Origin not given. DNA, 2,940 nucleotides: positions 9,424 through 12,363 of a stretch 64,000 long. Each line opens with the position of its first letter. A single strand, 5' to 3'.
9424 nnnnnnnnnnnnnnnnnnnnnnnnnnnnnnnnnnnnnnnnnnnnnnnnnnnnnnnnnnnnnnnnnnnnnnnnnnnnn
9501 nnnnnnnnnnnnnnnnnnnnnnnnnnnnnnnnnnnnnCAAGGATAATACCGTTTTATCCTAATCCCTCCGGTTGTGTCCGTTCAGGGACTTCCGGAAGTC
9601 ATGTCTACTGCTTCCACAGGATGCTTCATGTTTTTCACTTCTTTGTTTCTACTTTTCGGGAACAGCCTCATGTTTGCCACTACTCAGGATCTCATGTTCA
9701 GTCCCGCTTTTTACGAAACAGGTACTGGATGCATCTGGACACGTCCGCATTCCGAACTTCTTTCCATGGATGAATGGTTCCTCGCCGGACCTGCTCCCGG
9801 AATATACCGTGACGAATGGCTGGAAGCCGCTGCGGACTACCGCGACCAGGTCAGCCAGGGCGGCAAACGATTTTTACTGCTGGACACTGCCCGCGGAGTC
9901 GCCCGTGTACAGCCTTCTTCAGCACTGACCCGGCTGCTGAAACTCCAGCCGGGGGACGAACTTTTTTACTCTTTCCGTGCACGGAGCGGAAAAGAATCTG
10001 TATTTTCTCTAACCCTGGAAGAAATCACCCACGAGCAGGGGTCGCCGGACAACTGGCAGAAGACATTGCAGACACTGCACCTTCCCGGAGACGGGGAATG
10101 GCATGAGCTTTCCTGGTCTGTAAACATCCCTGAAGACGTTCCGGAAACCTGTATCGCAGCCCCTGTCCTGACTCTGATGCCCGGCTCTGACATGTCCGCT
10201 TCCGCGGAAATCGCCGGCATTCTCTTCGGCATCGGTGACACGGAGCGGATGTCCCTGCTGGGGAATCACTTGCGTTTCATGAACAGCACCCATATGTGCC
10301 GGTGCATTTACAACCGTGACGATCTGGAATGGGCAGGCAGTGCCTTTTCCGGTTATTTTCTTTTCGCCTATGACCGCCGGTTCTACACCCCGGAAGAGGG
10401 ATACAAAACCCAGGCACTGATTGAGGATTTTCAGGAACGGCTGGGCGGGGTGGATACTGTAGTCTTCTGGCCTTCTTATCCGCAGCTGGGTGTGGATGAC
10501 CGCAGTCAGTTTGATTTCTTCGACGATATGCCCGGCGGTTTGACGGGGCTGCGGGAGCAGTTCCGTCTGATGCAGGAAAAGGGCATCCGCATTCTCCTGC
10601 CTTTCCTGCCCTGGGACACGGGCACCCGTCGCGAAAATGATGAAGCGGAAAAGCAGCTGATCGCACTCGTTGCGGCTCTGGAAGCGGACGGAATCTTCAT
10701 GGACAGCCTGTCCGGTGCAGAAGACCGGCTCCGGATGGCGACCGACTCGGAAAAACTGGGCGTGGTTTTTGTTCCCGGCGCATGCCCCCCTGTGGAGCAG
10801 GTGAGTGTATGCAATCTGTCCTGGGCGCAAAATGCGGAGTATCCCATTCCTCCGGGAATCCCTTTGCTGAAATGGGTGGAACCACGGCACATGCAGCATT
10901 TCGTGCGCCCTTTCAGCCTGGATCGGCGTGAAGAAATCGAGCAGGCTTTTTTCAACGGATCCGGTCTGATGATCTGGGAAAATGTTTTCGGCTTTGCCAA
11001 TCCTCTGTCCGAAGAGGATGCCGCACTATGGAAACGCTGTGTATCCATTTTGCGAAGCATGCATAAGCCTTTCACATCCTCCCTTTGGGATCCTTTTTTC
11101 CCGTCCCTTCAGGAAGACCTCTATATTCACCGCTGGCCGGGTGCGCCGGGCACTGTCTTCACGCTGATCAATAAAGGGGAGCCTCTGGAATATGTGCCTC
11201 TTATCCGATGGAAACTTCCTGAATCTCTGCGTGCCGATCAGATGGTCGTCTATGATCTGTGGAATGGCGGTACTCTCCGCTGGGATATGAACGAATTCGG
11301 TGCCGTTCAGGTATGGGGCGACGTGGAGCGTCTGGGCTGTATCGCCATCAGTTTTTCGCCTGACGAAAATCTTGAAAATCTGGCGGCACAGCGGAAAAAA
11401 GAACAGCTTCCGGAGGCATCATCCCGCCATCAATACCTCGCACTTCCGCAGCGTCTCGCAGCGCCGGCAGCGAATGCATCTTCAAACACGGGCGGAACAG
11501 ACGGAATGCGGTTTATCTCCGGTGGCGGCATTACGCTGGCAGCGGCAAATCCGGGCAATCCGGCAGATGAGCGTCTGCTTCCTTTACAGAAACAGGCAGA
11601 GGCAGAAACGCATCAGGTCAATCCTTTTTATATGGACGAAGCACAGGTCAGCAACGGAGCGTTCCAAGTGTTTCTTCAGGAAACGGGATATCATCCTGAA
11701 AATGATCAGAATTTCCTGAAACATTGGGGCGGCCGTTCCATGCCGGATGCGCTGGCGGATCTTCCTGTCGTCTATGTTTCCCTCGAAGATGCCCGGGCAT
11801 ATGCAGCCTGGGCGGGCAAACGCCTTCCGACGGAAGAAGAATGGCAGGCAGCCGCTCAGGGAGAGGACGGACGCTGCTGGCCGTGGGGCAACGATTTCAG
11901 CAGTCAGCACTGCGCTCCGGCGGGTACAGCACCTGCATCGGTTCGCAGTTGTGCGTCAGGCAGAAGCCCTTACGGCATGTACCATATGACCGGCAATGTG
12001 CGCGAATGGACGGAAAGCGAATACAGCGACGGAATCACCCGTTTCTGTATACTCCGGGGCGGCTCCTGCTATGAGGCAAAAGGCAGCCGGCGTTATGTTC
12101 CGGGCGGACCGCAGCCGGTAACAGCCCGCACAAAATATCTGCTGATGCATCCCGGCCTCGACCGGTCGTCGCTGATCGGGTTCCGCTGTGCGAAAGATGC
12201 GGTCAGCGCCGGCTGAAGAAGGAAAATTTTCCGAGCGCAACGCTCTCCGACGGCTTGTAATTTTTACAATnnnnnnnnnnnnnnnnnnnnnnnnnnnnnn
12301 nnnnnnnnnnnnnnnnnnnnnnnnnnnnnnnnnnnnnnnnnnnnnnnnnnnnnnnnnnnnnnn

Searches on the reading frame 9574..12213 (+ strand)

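Call 15: search_protein_families(library=pfam, proteins=[window:9574-12213:+], max_evalue=0.00001)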
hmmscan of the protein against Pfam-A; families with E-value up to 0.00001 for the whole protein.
window:9574-12213:+ (880 aa): 1 family
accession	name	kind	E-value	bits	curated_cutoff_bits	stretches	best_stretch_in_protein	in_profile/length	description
PF03781.23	FGE-sulfatase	-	1.1e-38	133.8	23.3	1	662-874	17-255/255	Sulfatase-modifying factor enzyme 1-like domain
